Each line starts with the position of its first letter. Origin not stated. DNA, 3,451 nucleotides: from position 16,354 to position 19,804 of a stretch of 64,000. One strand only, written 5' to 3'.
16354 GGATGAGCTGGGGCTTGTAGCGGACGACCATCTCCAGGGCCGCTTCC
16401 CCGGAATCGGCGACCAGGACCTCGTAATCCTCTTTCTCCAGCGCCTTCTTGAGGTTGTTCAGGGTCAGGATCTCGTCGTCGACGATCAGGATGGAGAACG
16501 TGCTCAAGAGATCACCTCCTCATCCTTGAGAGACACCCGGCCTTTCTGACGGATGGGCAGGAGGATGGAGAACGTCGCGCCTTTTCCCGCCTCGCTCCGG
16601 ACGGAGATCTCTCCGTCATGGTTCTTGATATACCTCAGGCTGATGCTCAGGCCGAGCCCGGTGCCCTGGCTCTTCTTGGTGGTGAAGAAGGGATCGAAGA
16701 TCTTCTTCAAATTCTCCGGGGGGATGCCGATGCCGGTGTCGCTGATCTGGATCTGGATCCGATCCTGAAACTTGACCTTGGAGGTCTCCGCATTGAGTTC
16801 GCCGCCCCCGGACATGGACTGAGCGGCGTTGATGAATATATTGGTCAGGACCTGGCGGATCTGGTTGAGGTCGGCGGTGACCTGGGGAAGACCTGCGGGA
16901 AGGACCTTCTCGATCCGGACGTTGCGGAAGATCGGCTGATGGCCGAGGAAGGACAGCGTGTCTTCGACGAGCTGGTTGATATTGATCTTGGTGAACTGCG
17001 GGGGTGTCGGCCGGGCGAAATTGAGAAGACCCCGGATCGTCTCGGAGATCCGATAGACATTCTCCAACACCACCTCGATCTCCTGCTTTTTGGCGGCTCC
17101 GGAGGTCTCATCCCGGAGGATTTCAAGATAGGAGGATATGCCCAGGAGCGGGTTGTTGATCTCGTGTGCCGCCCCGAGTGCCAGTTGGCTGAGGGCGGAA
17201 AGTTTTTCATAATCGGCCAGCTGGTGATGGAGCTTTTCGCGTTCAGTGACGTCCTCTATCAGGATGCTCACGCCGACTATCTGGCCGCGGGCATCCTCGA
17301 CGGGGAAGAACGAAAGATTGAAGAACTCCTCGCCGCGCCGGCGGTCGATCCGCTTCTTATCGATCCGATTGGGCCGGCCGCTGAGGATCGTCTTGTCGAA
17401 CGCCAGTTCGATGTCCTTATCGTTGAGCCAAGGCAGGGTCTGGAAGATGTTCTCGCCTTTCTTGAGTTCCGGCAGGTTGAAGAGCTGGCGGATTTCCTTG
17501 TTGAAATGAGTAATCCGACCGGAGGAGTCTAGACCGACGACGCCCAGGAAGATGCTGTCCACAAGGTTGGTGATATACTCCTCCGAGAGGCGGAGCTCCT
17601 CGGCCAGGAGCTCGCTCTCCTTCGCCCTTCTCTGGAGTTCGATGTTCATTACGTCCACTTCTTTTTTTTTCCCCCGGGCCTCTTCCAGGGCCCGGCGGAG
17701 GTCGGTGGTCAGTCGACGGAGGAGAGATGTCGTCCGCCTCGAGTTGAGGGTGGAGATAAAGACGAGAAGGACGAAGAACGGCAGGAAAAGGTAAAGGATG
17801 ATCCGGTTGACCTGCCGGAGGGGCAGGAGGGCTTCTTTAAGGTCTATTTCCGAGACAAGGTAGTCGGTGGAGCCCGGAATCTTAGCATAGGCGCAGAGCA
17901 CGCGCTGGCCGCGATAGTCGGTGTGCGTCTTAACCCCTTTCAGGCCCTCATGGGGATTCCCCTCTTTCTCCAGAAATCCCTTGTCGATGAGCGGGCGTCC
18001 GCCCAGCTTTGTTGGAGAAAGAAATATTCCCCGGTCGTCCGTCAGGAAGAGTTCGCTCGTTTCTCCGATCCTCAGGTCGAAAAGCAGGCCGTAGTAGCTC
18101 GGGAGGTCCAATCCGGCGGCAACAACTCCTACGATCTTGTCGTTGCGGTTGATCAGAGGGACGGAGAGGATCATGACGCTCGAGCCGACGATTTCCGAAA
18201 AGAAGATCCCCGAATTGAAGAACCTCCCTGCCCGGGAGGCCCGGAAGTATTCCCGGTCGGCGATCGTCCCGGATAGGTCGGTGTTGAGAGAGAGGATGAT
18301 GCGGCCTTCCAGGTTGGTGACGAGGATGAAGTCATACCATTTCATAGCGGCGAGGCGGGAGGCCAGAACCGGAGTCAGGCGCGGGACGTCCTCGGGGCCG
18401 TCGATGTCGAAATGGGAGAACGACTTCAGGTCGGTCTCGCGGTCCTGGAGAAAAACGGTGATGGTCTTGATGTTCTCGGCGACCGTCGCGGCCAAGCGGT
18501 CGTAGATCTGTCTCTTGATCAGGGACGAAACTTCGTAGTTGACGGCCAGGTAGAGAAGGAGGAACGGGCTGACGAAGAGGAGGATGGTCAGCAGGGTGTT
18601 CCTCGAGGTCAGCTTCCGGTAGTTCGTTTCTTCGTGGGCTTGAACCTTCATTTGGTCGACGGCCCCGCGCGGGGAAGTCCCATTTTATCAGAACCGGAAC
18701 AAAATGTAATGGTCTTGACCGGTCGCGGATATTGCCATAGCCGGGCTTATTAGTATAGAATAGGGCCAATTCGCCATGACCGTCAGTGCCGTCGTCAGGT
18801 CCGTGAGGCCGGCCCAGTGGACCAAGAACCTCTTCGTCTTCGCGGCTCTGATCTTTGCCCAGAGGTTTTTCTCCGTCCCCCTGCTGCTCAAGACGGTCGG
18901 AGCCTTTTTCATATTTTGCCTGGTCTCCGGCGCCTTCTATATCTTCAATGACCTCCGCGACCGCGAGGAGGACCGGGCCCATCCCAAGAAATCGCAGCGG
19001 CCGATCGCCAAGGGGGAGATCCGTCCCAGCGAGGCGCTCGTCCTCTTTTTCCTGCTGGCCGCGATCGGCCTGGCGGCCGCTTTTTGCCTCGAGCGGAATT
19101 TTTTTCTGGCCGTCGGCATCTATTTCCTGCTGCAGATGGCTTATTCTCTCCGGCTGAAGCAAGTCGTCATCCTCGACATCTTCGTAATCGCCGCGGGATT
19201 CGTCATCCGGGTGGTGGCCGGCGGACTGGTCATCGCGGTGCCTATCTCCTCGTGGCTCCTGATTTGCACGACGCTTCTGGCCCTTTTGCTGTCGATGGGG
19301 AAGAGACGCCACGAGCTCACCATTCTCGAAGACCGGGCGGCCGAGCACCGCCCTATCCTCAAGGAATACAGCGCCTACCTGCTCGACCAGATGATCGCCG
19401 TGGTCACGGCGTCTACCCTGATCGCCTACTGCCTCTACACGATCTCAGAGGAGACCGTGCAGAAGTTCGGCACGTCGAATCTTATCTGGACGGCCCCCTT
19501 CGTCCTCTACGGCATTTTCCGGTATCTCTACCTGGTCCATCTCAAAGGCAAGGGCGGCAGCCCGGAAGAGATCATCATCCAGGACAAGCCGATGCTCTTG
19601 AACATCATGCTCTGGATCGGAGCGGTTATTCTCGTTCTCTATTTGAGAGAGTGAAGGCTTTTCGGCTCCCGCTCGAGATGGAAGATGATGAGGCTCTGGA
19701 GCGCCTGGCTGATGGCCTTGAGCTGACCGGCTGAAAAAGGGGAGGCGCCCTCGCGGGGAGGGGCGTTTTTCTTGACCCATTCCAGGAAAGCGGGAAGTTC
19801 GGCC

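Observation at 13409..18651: Near-consensus sigma-54 promoter links an NtrB/NtrC-like two-component pair to a small unknown ORF and gdhA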

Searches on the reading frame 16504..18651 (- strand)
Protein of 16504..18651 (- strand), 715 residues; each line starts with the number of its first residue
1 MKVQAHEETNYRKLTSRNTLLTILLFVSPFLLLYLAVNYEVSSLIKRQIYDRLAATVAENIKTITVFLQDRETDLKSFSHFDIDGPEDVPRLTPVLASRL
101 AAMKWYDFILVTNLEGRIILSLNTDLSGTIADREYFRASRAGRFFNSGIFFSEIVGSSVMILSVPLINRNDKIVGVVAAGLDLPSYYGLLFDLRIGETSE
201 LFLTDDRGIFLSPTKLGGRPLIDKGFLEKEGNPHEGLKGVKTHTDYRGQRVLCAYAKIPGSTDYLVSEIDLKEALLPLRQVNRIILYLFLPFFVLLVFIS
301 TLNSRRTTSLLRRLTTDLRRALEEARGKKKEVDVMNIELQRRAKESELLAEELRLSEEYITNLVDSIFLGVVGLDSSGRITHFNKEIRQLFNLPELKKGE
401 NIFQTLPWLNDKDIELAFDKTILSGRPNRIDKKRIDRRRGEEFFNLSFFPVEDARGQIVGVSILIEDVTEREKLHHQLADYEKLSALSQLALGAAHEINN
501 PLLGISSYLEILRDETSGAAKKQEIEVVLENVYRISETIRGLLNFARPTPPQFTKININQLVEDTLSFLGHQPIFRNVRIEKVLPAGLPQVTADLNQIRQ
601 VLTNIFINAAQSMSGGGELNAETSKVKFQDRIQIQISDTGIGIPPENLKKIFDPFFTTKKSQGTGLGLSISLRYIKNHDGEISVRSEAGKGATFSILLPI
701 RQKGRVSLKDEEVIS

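Call 3: search_protein_families(library=pfam, proteins=[window:16504-18651:-], max_evalue=0.01)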
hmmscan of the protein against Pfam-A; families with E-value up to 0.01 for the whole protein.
window:16504-18651:- (715 aa): 7 families
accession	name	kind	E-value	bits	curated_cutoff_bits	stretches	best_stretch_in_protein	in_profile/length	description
PF02518.31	HATPase_c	-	9.4e-26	90.9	26.4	1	594-701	2-110/111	Histidine kinase-, DNA gyrase B-, and HSP90-like ATPase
PF02743.24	dCache_1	-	5.5e-17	62.5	45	1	45-260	3-232/240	Cache domain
PF00512.31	HisKA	-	2.1e-10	40.9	26.9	1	487-548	2-63/66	His Kinase A (phospho-acceptor) domain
PF13596.12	PAS_10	-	4.2e-09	37.4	22.1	1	361-469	2-106/106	PAS domain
PF08448.16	PAS_4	-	3.7e-08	34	23.1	1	370-472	7-109/110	PAS fold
PF13426.13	PAS_9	-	8.4e-08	32.9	27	1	371-470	4-103/103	PAS domain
PF17203.10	sCache_3_2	-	0.00032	21.2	28.4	1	93-188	40-133/140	Single cache domain 3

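Call 31: search_protein_families(library=ncbifam, proteins=[window:16504-18651:-], max_evalue=0.001)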
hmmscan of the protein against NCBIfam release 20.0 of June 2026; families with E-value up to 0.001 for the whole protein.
window:16504-18651:- (715 aa): 80 families (the best 25 are shown)
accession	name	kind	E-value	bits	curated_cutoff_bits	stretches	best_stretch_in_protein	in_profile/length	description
NF008468.0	PRK11360.1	equivalog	1.2e-90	304.7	646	1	292-704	205-612/616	two-component system sensor histidine kinase AtoS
NF007688.0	PRK10364.1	equivalog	1.4e-50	172.4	479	1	471-703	224-454/460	two-component system sensor histidine kinase ZraS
NF052574.1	HisKinEspCMyxo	equivalog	8.5e-47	159.8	1200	1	409-702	339-639/785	serine histidine kinase EspC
NF010411.0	PRK13837.1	equivalog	5.4e-46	157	647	1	468-710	431-685/828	two-component system VirA-like sensor kinase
NF046020.1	HisKinCckABruc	equivalog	4.7e-44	150.5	1000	1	305-703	300-710/868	cell cycle histidine kinase CckA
NF046044.1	PnpS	equivalog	1.8e-43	149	400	1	326-699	23-390/390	two-component system histidine kinase PnpS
NF038348.1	T2SS_HK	subfamily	1.2e-41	142.8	450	2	525-701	401-574/574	histidine kinase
NF033092.0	HK_WalK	equivalog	1.7e-39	135.9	725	1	340-700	243-594/594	cell wall metabolism sensor histidine kinase WalK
NF053867.1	SprKinKinDBac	equivalog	7.7e-38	130.2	775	1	477-702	276-499/500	sporulation kinase KinD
NF046026.1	HisKinCckACaul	equivalog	3e-37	128.1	1000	1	462-704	277-536/678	cell cycle histidine kinase CckA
NF010076.0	PRK13557.1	subfamily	1.1e-36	126.4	631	1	437-704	112-398/540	histidine kinase famiy protein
NF047497.1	HK_LIC_12097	equivalog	7.6e-36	123.6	500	1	428-700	91-366/367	LIC_12097 family sensor histidine kinase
NF052573.1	HisKinEspAMyxo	equivalog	2.9e-35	121.5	1400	1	362-701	258-612/755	serine histidine kinase EspA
NF047466.1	hybrid_RR_LvrB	exception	1.2e-32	113.6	500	1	465-700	130-376/377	hybrid histidine kinase/response regulator LvrB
NF041777.1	sens_FixL_Rhizob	equivalog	3e-32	111.9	850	1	345-702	110-483/485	sensor protein FixL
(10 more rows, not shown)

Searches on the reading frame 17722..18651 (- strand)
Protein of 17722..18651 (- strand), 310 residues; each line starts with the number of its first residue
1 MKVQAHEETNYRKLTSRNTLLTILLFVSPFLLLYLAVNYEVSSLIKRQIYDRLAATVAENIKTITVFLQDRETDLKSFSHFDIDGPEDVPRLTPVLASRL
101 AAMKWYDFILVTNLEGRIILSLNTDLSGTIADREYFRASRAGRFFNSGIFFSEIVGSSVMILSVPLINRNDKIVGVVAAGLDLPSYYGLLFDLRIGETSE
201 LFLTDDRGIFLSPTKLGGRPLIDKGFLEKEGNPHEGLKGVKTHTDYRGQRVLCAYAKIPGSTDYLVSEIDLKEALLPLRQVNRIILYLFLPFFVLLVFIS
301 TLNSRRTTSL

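Call 16: search_solved_structures(query=window:17800-18651:-, max_evalue=1, show_alignments=3)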
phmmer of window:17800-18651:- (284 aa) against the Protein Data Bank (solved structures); distinct sequences matched with E-value up to 1: 6.
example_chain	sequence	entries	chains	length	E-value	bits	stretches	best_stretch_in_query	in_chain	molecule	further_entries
7clj_A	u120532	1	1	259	0.009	18.7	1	6-63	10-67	heliorhodopsin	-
6is6_A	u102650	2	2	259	0.011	18.4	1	6-63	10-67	heliorhodopsin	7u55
4jgo_A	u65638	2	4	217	0.014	18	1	81-191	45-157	Sporulation kinase D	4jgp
4jgq_A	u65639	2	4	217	0.093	15.4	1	81-191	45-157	Sporulation kinase D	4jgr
3lif_A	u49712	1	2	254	0.28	13.8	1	129-228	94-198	Putative diguanylate cyclase (GGDEF) with PAS/PAC domain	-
8bmv_A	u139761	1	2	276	0.85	12.2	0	140-210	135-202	Methyl-accepting chemotaxis protein McpH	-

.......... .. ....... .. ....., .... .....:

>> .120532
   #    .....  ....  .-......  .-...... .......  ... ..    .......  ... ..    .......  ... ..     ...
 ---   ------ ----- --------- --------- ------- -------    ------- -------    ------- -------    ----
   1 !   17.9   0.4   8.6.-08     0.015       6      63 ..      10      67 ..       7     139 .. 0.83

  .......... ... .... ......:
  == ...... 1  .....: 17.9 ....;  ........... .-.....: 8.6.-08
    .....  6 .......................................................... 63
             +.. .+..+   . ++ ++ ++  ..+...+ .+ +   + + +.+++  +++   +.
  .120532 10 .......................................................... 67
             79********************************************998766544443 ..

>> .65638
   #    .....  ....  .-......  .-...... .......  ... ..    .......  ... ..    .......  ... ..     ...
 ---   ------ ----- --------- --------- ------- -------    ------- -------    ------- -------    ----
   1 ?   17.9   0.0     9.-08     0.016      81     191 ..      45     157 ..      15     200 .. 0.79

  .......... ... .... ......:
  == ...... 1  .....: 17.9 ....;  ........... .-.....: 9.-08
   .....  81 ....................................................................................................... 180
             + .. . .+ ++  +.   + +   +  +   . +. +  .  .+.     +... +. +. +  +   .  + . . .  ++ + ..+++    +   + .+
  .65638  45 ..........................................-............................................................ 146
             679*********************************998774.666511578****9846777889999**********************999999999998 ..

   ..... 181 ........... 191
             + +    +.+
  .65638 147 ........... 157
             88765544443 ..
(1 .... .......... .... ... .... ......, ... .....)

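Call 57: find_homologous_proteins(query=window:17722-18651:-, max_evalue=0.00001)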
Query window:17722-18651:- (310 aa): 10 proteins with E <= 0.00001 among 4678 candidates.
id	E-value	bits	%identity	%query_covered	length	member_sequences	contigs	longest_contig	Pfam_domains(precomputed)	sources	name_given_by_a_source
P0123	6.1e-158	543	79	100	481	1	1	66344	PF02743.25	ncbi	-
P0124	1.0e-125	437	65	98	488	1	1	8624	PF13596.13,PF13426.14,PF02743.25,PF08448.17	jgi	-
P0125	2.5e-102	360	55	98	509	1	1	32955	PF13596.13,PF13426.14,PF02743.25,PF08448.17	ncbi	ncbi:MAG: hypothetical protein A2Y62_01385, partial [Candidatus Fischerbacteria bacterium RBG_13_37_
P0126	2.4e-96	341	58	87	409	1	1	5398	PF02743.25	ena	-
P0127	6.8e-71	257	50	78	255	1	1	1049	PF02743.25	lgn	-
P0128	3.2e-63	232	91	37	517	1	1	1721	PF13596.13,PF13426.14,PF08448.17,PF02518.32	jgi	jgi:PAS domain S-box-containing protein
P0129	9.4e-52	194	45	71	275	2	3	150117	PF02743.25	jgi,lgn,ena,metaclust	metaclust:\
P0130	1.8e-44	170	67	39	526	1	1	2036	PF13596.13,PF08448.17,PF02518.32,PF00512.32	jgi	-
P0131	7.3e-31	126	88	24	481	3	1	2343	PF13596.13,PF13426.14,PF08448.17,PF02518.32,PF00512.32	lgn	-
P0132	2.4e-9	55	22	95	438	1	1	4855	PF00672.31,PF17201.11,PF02743.25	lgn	-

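Call 58: find_encoding_contigs(protein=P0125, flank=6000, max_places=2)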
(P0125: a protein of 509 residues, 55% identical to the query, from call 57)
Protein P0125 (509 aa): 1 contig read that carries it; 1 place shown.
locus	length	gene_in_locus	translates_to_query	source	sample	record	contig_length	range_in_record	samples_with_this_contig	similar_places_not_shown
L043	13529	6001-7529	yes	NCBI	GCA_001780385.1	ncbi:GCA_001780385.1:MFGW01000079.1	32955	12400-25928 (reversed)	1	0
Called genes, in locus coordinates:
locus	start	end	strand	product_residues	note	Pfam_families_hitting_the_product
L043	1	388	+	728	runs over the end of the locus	PF03065:Glyco_hydro_57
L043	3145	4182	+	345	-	PF02547:Queuosine_synth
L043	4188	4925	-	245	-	PF27252:AF_1314_C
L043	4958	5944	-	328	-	PF00389:2-Hacid_dh, PF02826:2-Hacid_dh_C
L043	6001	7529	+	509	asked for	PF13596:PAS_10 (faint), PF02743:dCache_1, PF13426:PAS_9 (faint), PF08448:PAS_4 (weak)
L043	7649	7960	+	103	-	PF02518:HATPase_c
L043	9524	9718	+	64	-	-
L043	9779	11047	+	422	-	PF02812:ELFV_dehydrog_N, PF00208:ELFV_dehydrog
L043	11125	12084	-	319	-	PF03403:PAF-AH_p_II (faint), PF12740:PETase (faint), PF01738:DLH (faint), PF00561:Abhydrolase_1, PF12146:Hydrolase_4, PF12697:Abhydrolase_6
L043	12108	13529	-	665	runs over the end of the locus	PF13431:TPR_17 (faint), PF13424:TPR_12 (weak), PF00515:TPR_1 (weak), PF13424:TPR_12 (weak), PF13414:TPR_11, PF00515:TPR_1 (weak), PF07719:TPR_2 (weak), PF21033:RMD1-3, +10 more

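Call 59: find_encoding_contigs(protein=P0129, flank=6000, max_places=2)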
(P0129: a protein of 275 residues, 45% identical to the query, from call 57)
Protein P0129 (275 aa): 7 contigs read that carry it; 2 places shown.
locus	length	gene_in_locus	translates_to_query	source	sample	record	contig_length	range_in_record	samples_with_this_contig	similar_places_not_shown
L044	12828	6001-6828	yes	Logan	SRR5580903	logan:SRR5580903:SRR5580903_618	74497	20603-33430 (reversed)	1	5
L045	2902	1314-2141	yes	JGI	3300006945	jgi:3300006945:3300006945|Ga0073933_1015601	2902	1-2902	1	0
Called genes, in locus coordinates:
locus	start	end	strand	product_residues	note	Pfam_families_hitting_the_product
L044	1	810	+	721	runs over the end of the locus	PF19312:NtrY_N, PF00672:HAMP, PF00989:PAS, PF08448:PAS_4, PF13426:PAS_9, PF00512:HisKA, PF02518:HATPase_c, PF14501:HATPase_c_5 (weak)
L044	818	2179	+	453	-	PF00072:Response_reg, PF00158:Sigma54_activat, PF14532:Sigma54_activ_2, PF25601:AAA_lid_14, PF02954:HTH_8 (weak)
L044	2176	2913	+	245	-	PF11967:RecO_N, PF02565:RecO_C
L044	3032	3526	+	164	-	PF01807:Zn_ribbon_DnaG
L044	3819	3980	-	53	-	-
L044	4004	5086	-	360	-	PF04015:DUF362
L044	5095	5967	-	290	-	PF01040:UbiA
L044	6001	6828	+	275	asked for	PF02743:dCache_1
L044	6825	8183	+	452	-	PF08448:PAS_4 (weak), PF13426:PAS_9 (weak), PF00512:HisKA, PF02518:HATPase_c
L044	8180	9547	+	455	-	PF00072:Response_reg, PF00158:Sigma54_activat, PF14532:Sigma54_activ_2, PF00004:AAA (weak), PF07724:AAA_2, PF07728:AAA_5 (weak), PF25601:AAA_lid_14, PF02954:HTH_8, +1 more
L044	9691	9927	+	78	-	-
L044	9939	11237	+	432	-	PF02812:ELFV_dehydrog_N, PF00208:ELFV_dehydrog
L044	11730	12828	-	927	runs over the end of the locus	PF13620:CarboxypepD_reg, PF25183:OMP_b-brl_4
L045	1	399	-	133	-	?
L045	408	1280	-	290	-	PF01040:UbiA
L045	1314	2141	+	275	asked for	PF02743:dCache_1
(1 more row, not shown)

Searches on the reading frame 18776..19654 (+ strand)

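Call 31: search_protein_families(library=ncbifam, proteins=[window:18776-19654:+], max_evalue=0.001)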
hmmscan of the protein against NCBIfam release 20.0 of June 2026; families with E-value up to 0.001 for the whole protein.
window:18776-19654:+ (292 aa): 23 families
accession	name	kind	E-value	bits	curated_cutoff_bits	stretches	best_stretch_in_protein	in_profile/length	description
NF008977.0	PRK12324.1-2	equivalog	1.7e-90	303.4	234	1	7-290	6-289/297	decaprenyl-phosphate phosphoribosyltransferase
NF008978.0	PRK12324.1-4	equivalog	1.2e-65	221.6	207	1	3-290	32-321/322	decaprenyl-phosphate phosphoribosyltransferase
NF006088.0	PRK08238.1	equivalog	6.7e-57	193.2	351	1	3-282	192-474/482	UbiA family prenyltransferase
NF008976.0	PRK12324.1-1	equivalog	2.4e-50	171.7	474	1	3-289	18-304/306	decaprenyl-phosphate phosphoribosyltransferase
NF009523.0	PRK12884.1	equivalog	1.1e-17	64.1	269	1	16-176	18-171/279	prenyltransferase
TIGR01473.1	cyoE_ctaB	equivalog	1.1e-10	41.7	210.3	1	20-150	18-149/281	heme o synthase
TIGR01474.1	ubiA_proteo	equivalog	1.2e-08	34.8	275.45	1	34-133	41-135/282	4-hydroxybenzoate octaprenyltransferase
NF005742.0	PRK07566.1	equivalog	2e-08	33.7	313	1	4-174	29-201/315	chlorophyll synthase ChlG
NF009521.0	PRK12882.1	equivalog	2.7e-08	33.4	296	1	21-139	24-138/280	geranylgeranylglycerol-phosphate geranylgeranyltransferase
TIGR01476.1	chlor_syn_BchG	subfamily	5e-08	32.7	212.3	1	38-174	38-175/283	(bacterio)chlorophyll synthase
TIGR01475.1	ubiA_other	subfamily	1e-07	31.7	180.8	1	20-166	20-167/282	UbiA-like polyprenyltransferase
NF009525.0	PRK12887.1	equivalog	5.6e-07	29.2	226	1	36-140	51-157/310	homogentisate phytyltransferase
NF009522.0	PRK12883.1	equivalog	8.6e-07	28.7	353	1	34-193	33-191/279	geranylgeranylglycerol-phosphate geranylgeranyltransferase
NF009516.0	PRK12875.1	equivalog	1.3e-06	27.8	205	1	36-136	50-155/292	prenyltransferase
NF045897.1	SCO3242_trans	equivalog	2.5e-06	27.3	260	1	57-132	50-124/287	SCO3242 family prenyltransferase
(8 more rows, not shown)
